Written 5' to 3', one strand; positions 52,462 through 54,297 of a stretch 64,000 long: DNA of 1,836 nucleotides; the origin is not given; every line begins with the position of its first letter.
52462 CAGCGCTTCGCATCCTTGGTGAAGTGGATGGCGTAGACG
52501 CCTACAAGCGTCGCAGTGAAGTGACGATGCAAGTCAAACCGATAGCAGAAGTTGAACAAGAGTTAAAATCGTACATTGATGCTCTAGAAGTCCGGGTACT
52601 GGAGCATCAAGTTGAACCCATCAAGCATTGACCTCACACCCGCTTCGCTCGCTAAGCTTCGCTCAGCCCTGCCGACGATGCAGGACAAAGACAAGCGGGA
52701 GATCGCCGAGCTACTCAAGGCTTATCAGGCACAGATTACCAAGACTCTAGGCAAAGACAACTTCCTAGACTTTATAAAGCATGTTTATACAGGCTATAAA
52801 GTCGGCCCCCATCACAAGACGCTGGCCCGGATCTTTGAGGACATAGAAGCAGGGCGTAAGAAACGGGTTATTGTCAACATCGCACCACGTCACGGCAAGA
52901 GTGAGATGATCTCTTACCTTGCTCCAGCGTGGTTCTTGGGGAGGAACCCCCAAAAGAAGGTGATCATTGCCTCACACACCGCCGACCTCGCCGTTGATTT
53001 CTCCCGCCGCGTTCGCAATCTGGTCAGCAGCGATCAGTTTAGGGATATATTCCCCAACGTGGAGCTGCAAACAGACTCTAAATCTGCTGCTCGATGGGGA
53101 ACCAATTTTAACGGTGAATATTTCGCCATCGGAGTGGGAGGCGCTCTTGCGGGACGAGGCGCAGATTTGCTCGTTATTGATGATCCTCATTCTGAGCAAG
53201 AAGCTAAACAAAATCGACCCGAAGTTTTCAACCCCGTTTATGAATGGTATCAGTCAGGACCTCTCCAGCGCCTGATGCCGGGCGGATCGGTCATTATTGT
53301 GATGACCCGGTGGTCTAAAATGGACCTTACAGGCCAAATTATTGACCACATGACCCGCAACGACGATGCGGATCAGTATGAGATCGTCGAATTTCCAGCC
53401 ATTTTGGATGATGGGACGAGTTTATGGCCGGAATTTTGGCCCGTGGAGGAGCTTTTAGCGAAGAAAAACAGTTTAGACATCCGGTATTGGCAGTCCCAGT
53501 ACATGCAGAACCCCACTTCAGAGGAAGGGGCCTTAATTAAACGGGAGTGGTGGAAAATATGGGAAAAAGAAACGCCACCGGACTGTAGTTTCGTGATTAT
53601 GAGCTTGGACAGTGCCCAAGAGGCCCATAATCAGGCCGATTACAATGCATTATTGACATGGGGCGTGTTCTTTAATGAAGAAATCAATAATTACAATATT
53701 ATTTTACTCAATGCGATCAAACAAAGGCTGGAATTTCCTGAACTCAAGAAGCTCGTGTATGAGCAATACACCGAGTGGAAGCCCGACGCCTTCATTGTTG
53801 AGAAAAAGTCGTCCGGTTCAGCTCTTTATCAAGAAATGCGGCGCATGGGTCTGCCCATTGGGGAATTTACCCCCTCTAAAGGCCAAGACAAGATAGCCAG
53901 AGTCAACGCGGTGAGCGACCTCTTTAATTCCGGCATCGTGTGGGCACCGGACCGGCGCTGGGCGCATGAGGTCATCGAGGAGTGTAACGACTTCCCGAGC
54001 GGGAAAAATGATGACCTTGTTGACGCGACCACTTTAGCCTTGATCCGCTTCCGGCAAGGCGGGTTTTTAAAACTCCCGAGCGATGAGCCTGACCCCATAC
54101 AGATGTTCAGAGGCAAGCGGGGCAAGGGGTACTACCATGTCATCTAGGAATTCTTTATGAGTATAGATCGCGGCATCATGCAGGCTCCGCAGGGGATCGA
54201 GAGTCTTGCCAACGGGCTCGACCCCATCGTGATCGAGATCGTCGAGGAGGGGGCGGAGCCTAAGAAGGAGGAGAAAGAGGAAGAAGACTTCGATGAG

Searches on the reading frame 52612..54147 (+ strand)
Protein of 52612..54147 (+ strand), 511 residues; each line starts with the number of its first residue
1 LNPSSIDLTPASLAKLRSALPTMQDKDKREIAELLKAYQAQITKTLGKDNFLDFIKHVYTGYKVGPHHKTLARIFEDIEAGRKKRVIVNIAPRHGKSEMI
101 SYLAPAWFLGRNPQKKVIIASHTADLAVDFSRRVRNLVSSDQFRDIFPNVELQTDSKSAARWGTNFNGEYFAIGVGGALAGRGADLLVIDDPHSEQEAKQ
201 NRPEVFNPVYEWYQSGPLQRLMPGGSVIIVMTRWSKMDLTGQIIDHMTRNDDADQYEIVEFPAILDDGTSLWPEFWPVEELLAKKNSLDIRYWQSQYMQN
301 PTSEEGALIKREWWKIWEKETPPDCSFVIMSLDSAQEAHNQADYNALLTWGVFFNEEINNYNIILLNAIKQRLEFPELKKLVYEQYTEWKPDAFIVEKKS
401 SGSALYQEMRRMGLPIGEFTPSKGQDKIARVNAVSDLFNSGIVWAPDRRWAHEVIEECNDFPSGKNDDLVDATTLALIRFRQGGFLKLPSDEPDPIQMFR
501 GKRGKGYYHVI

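Call 10: search_dna_similar(query=window:52612-54147:+, collection=phages, mode=protein, max_rows=25)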
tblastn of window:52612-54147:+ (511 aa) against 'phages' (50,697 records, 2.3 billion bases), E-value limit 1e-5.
Records with a match: 2453; places in all: 2459; records where one place covers at least 80% of the query: 636.
Best place of each record, by identity: <60% 2453.
By first word of the organism name: Mycobacterium 479; Klebsiella 400; Microbacterium 264; Escherichia 257; Gordonia 165; Vibrio 77; Acinetobacter 51; Bacteriophage 50; Caulobacter 43; Brucella 41; and 94 more.
By host as written in the record: Mycobacterium smegmatis mc2 155 338; - 213; Klebsiella pneumoniae 192; Gordonia terrae 3612 127; Microbacterium foliorum NRRL B-24224 SEA 109; Microbacterium foliorum NRRL B-24224 99; Mycobacterium smegmatis mc#155 80; Escherichia coli 74; and 498 more.
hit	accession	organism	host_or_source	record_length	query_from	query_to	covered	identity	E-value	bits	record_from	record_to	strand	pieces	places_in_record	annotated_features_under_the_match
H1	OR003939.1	Phage DSL-LC04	Gammaproteobacteria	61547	48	494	87%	51.3%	6e-137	442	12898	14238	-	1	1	terminase large subunit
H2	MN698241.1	Pelagibacter phage HTVC027P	Candidatus Pelagibacter sp. HTCC1062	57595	28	491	91%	49.0%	3e-135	437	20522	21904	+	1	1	terminase large subunit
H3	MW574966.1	phage 023Pt_psg01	unknown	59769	49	491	87%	51.0%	4e-136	440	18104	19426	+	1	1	terminase large subunit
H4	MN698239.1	Pelagibacter phage HTVC023P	Candidatus Pelagibacter sp. HTCC1062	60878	46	503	90%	47.6%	1e-123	404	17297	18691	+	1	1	terminase large subunit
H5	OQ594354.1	Synechococcus phage MinM2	Synechococcus sp.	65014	8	492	95%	41.1%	7e-118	387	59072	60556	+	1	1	terminase large subunit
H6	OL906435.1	Planktothrix phage Pag-Yong1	Planktothrix agardhii FACHB-1261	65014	8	492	95%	41.1%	7e-118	387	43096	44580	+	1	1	terminase large subunit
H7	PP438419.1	Planktothrix phage Pra-JY27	Planktothricoides raciborskii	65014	8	492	95%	41.1%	7e-118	387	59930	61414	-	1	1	terminase large subunit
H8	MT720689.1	Vibrio phage XM1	Vibrio rotiferianus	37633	35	477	87%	32.8%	4e-52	196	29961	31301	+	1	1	hypothetical protein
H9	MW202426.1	Caudoviricetes sp.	Manatee Spring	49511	42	493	88%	31.9%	6e-56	207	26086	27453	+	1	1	terminase large subunit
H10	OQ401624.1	Roseobacter phage CRP-902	Roseobacter sp. FZCC0083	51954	67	507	86%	32.5%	3e-58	214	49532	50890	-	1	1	terminase large subunit | head to tail connecting protein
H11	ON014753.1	Pseudanabaena phage Pam1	Pseudanabaena sp.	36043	39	475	86%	32.7%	7e-57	210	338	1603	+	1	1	terminase large subunit | terminase small subunit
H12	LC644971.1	Acetobacter phage phiAO1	Acetobacter orleanensis NBRC 3170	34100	44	495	88%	31.5%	8e-58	213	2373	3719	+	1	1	phage Terminase protein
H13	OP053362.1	Cyanophage S-TIM54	Parasynechococcus marenigrum WH 8102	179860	1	481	94%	29.5%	1e-52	198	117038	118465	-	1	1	TerL | hypothetical protein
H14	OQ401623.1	Roseobacter phage CRP-901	Roseobacter sp. FZCC0083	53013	67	507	86%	32.1%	4e-58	214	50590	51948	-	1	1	terminase large subunit | head to tail connecting protein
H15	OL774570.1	Aeromonas phage phiA008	Aeromonas sp.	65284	25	471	87%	31.3%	1e-43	171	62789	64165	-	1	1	hypothetical protein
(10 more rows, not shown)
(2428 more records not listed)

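Call 23: find_related_loci(query=window:52612-54147:+, collection=viral_contigs, flank=8000)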
Query window:52612-54147:+ (511 aa) in viral_contigs; peptide patterns used: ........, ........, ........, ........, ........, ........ (x = any residue, [..] = any of these).
600 stretches matched a pattern (row limit reached: there are more); 599 encode a relative of the query (tblastn E <= 1e-3); the best 80 are kept; 80 distinct loci.
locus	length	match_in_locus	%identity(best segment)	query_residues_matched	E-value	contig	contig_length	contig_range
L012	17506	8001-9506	79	6-508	0e+0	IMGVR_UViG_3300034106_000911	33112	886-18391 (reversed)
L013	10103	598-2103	79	6-508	0e+0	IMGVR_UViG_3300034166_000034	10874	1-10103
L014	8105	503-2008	79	6-508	0e+0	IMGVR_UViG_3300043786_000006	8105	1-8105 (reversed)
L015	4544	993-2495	77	8-508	0e+0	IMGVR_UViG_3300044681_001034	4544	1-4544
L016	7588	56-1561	77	6-508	0e+0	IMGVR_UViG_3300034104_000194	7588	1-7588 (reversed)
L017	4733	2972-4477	77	6-508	0e+0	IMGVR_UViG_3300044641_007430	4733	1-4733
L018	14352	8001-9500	77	8-508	0e+0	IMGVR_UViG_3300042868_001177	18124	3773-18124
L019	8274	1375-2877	76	8-508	0e+0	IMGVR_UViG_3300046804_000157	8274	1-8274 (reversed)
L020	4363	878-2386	76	5-508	0e+0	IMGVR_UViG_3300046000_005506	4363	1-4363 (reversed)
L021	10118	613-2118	77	8-508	0e+0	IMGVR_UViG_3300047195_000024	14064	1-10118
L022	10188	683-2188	77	6-508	0e+0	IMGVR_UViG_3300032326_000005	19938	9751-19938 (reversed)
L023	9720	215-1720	76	6-508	0e+0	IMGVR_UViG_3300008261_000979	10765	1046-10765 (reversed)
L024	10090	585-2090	76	6-508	0e+0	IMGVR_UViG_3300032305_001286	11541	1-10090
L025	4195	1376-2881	76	6-508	0e+0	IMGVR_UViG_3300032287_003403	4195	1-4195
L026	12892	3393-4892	77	8-508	0e+0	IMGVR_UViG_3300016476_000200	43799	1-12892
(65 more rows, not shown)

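Call 100: get_annotated_region(hit=H1, flank=5000)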
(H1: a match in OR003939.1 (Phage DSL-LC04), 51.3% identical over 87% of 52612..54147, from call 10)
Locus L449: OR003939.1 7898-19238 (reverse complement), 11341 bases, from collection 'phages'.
description: Phage DSL-LC04, complete genome.
organism: Phage DSL-LC04 (NCBI taxid 3058958)
taxonomy: Viruses; Duplodnaviria; Heunggongvirae; Uroviricota; Caudoviricetes
host: Gammaproteobacteria; source: water sample of Dishui Lake; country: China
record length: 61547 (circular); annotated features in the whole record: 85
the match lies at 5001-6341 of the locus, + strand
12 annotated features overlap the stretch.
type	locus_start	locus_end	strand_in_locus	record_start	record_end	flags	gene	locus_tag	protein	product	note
CDS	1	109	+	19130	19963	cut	-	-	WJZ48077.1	terminase small subunit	-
CDS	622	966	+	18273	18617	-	-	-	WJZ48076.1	hypothetical protein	-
CDS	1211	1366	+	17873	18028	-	-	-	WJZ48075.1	hypothetical protein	-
CDS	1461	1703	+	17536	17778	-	-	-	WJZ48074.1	hypothetical protein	-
CDS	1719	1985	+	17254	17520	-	-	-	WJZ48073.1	hypothetical protein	-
CDS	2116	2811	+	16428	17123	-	-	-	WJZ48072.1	hypothetical protein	-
CDS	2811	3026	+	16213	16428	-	-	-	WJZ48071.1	hypothetical protein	-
CDS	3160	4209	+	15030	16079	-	-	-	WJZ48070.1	hypothetical protein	-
CDS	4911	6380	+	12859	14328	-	-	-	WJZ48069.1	terminase large subunit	-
CDS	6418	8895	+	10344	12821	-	-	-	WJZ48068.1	PcfJ-like protein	-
CDS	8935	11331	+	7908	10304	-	-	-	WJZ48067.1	portal protein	-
CDS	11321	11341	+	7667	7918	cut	-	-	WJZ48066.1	hypothetical protein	-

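Call 101: get_annotated_region(hit=H2, flank=5000)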
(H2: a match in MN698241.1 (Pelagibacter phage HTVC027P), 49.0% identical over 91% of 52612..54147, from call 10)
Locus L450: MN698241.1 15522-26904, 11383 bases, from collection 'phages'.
description: Pelagibacter phage HTVC027P, complete genome.
organism: Pelagibacter phage HTVC027P (NCBI taxid 2686457)
taxonomy: Viruses; Duplodnaviria; Heunggongvirae; Uroviricota; Caudoviricetes
host: Candidatus Pelagibacter sp. HTCC1062; source: seawater; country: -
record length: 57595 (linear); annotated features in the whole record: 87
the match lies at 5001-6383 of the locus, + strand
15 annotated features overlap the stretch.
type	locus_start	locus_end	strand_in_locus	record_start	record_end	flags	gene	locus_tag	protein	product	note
CDS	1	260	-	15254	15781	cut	-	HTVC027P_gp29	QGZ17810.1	terminase small subunit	-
CDS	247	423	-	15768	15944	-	-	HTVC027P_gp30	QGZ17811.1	hypothetical protein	-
CDS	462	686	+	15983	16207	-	-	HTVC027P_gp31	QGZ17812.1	hypothetical protein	-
CDS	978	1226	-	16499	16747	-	-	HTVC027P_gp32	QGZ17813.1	hypothetical protein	-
CDS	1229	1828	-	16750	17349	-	-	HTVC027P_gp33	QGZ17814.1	hypothetical protein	-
CDS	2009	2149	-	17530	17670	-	-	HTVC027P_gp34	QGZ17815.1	hypothetical protein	-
CDS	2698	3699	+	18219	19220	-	-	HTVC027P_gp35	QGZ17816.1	hypothetical protein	-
CDS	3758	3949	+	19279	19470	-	-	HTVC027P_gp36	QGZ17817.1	hypothetical protein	-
CDS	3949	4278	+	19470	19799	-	-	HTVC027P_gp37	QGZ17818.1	hypothetical protein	-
CDS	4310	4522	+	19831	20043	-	-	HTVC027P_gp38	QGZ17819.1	hypothetical protein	-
CDS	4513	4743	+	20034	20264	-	-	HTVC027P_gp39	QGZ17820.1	hypothetical protein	-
CDS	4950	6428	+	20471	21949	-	-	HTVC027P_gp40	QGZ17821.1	terminase large subunit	-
CDS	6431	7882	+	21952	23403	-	-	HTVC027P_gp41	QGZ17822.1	hypothetical protein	-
CDS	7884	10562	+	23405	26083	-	-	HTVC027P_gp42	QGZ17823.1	hypothetical protein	-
CDS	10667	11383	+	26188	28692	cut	-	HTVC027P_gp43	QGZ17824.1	hypothetical protein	-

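Call 115: find_related_loci(query=window:52612-54147:+, collection=genome_contigs, flank=4000)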
Query window:52612-54147:+ (511 aa) in genome_contigs; peptide patterns used: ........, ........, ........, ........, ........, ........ (x = any residue, [..] = any of these).
28 stretches matched a pattern; 9 encode a relative of the query (tblastn E <= 1e-3); 9 distinct loci.
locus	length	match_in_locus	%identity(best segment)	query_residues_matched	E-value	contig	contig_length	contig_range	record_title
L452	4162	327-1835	75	6-508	0e+0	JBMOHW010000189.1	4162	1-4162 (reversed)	MAG: Terrimicrobiaceae bacterium isolate Deming_bin.375 contig78890, whole genome shotgun sequence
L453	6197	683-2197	75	5-508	0e+0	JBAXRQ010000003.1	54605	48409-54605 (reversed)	MAG: bacterium isolate ELA587 MAG587_3, whole genome shotgun sequence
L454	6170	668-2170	75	8-508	0e+0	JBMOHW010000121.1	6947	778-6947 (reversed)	MAG: Terrimicrobiaceae bacterium isolate Deming_bin.375 contig36107, whole genome shotgun sequence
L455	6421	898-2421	72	1-508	0e+0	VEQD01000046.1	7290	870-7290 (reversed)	MAG: Rhodocyclaceae bacterium isolate ZLKRG05 NODE_12040_length_7290_cov_87.351948, whole genome shotgun sequence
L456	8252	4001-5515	72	14-507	0e+0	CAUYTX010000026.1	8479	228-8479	Gammaproteobacteria bacterium strain CCP3-SC1AL1 genome assembly, contig: CCP3SC1AL1_Contig_123, whole genome shotgun se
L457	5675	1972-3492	59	6-510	0e+0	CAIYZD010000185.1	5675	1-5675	MAG: uncultured Geobacteraceae bacterium isolate MJ-2014_bin-1737 genome assembly, contig: bin-1737:185/854, whole genom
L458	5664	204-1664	52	13-494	5e-177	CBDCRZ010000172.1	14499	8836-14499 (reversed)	MAG: Sansalvadorimonas sp. isolate b305b66b-9b52-44f6-b603-abdbb932d1d5 genome assembly, contig: contig_171, whole genom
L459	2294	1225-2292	71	8-359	0e+0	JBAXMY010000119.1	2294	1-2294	MAG: archaeon isolate ELA465 MAG465_119, whole genome shotgun sequence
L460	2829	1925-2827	68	13-309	8e-152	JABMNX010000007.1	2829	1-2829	MAG: Candidatus Kaiserbacteria bacterium isolate bin.102 k141_987511, whole genome shotgun sequence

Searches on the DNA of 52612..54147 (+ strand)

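Call 99: search_dna_similar(query=L052:4843-5659:+, collection=phages, mode=distant, max_evalue=0.001, max_rows=15)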
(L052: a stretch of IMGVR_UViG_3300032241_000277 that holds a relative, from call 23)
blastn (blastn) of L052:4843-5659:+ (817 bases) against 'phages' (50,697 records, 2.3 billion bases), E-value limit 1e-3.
No match.
